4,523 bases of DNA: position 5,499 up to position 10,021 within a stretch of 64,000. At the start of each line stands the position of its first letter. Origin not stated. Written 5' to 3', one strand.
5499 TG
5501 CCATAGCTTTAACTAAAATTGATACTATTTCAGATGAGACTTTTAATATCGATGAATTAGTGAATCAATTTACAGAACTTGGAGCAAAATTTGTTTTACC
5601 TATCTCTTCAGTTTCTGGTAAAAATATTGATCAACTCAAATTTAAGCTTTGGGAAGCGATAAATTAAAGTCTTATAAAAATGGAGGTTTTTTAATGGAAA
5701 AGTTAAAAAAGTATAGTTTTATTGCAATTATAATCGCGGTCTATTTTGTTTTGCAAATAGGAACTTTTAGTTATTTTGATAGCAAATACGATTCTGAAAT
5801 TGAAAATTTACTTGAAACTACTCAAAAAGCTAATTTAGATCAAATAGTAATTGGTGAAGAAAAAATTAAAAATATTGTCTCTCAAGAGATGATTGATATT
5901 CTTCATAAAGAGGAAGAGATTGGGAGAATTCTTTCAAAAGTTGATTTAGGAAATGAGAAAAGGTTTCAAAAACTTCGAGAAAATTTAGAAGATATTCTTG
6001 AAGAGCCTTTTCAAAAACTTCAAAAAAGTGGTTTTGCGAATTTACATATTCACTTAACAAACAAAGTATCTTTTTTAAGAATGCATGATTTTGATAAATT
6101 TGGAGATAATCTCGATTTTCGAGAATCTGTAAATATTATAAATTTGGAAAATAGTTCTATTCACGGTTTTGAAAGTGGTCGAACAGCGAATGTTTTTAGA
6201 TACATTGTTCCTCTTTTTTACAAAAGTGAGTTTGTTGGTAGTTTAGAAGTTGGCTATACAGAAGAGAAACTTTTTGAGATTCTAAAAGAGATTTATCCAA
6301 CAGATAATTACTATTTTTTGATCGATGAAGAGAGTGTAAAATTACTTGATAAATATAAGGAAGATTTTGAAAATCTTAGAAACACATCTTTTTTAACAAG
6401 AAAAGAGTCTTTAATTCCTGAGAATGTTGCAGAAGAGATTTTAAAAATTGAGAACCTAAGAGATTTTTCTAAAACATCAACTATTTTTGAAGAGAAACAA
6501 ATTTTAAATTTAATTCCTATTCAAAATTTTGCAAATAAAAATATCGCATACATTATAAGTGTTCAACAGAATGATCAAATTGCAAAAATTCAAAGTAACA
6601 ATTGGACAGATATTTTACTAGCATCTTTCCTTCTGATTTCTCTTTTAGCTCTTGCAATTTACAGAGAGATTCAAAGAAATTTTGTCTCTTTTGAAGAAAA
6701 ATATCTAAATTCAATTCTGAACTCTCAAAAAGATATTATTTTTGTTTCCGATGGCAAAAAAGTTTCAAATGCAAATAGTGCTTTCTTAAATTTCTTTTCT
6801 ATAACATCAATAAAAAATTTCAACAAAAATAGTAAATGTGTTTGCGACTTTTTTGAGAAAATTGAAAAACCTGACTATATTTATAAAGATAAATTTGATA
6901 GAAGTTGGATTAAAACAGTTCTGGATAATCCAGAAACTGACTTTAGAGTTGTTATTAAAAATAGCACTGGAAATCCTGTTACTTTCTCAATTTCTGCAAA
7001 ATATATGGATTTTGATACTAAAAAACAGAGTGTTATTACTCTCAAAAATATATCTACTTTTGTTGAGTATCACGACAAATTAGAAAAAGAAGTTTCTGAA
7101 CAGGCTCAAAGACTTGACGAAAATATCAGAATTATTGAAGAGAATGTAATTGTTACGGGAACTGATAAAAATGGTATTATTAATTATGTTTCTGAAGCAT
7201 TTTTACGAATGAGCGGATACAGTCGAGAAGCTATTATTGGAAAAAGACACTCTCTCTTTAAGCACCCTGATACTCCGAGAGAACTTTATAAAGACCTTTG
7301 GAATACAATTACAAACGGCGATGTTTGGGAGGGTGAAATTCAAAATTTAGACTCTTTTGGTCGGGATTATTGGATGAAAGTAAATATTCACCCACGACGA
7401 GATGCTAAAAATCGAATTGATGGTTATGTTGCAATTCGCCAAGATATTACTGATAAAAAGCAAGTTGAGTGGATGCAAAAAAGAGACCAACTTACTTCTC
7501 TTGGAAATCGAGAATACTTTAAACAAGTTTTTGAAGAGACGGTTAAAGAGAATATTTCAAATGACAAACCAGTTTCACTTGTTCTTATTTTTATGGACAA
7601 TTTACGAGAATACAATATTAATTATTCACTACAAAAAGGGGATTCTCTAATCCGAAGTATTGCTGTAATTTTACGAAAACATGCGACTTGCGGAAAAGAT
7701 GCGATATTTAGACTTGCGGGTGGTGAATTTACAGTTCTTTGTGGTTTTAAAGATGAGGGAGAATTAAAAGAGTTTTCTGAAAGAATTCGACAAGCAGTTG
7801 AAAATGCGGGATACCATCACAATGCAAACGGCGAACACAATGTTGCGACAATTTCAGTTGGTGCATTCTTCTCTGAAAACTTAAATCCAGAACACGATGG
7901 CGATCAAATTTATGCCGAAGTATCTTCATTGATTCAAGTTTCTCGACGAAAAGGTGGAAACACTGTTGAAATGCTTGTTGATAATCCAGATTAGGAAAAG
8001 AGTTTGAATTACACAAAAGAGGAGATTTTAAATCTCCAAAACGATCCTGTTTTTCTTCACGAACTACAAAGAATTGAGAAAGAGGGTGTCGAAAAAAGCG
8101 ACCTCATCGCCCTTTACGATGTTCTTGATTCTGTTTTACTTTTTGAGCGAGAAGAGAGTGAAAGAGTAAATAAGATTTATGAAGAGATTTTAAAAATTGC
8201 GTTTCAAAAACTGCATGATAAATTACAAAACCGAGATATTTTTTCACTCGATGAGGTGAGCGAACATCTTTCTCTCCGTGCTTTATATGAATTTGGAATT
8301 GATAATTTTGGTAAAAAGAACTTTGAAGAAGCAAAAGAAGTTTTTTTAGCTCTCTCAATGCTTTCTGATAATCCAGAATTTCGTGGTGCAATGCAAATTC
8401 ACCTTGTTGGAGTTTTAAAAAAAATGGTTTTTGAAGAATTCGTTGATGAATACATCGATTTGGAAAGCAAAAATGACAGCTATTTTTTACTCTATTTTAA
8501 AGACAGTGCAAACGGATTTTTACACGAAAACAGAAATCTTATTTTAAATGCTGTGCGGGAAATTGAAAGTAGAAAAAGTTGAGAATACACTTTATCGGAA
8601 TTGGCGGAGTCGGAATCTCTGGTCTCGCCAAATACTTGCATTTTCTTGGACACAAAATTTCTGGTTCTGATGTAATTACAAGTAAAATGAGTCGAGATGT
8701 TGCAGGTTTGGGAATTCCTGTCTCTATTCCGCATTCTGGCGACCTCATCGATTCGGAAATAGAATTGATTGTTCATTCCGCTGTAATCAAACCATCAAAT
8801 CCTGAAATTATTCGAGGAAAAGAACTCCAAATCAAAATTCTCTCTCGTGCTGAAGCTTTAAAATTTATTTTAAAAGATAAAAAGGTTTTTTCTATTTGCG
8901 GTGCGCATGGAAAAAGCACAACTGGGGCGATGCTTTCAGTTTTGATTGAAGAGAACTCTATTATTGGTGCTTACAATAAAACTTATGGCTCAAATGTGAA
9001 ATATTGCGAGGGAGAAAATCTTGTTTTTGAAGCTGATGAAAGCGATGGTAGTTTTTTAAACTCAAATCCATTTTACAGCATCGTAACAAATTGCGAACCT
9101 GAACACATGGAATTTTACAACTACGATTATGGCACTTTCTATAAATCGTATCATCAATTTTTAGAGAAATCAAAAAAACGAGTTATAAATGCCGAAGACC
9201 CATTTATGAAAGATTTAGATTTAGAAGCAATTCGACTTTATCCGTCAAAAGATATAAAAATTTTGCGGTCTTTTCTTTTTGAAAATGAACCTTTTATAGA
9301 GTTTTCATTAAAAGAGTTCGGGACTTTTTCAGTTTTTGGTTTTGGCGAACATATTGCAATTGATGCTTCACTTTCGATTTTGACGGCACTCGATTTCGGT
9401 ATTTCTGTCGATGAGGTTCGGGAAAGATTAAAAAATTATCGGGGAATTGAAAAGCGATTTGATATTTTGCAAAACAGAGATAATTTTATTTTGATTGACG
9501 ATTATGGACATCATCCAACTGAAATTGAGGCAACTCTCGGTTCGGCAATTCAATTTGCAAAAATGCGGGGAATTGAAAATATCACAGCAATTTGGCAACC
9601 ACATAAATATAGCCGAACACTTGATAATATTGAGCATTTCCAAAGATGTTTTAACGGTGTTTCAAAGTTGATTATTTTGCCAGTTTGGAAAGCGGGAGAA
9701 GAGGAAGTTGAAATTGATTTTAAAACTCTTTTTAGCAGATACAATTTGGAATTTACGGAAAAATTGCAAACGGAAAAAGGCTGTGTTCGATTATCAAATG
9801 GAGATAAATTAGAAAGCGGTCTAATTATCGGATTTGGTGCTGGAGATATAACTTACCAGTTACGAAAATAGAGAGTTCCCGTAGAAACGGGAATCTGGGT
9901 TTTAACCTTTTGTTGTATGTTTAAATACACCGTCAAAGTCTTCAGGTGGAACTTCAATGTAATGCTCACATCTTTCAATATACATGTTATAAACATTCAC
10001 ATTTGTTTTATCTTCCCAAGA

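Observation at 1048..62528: Hyper-abundant oriented word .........(C): >=50 copies in 64 kb, both orientations, all intragenic - candidate DNA uptake signal sequence (alternative: Chi-like site)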

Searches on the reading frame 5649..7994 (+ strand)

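Call 34: search_protein_families(library=pfam, proteins=[window:5649-7994:+], max_evalue=0.00001)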
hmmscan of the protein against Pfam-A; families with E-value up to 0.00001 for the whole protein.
window:5649-7994:+ (781 aa): 6 families
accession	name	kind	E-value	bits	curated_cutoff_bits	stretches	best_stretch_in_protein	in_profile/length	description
PF00990.26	GGDEF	-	3.1e-21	76.2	23.8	1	612-771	3-160/161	Diguanylate cyclase, GGDEF domain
PF13426.13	PAS_9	-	2.8e-19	69.8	27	1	501-602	4-103/103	PAS domain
PF00989.32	PAS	-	1.3e-15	57.8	22.6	1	500-600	12-113/113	PAS fold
PF08447.18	PAS_3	-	2.1e-11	44.4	25.6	1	512-596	2-88/89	PAS fold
PF14827.12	dCache_3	-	3.2e-10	40.4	25.7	1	107-233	45-171/239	Double sensory domain of two-component sensor kinase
PF08448.16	PAS_4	-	1.3e-09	38.7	23.1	1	501-604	9-109/110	PAS fold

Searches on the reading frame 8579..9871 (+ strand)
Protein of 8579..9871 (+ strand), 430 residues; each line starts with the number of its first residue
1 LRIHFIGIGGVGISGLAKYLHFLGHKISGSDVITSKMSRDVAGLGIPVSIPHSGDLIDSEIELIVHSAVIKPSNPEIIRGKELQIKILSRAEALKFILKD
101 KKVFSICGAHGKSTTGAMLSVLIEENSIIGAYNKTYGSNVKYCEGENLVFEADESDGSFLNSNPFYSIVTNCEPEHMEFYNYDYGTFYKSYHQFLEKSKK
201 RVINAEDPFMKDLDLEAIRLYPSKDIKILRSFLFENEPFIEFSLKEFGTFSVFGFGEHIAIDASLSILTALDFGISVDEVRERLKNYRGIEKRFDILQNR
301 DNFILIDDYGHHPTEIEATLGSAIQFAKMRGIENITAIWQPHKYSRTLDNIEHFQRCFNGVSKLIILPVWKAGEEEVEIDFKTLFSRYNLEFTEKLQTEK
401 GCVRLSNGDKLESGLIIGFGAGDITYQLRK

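Call 34: search_protein_families(library=pfam, proteins=[window:8579-9871:+], max_evalue=0.00001)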
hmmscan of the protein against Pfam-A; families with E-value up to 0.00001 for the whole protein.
window:8579-9871:+ (430 aa): 2 families
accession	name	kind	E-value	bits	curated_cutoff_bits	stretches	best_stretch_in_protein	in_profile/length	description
PF01225.30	Mur_ligase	-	8.7e-21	74.5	21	1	2-101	1-94/95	Mur ligase family, catalytic domain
PF02875.26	Mur_ligase_C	-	4.6e-06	27.9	28.4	0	293-366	2-74/127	Mur ligase, glutamate ligase domain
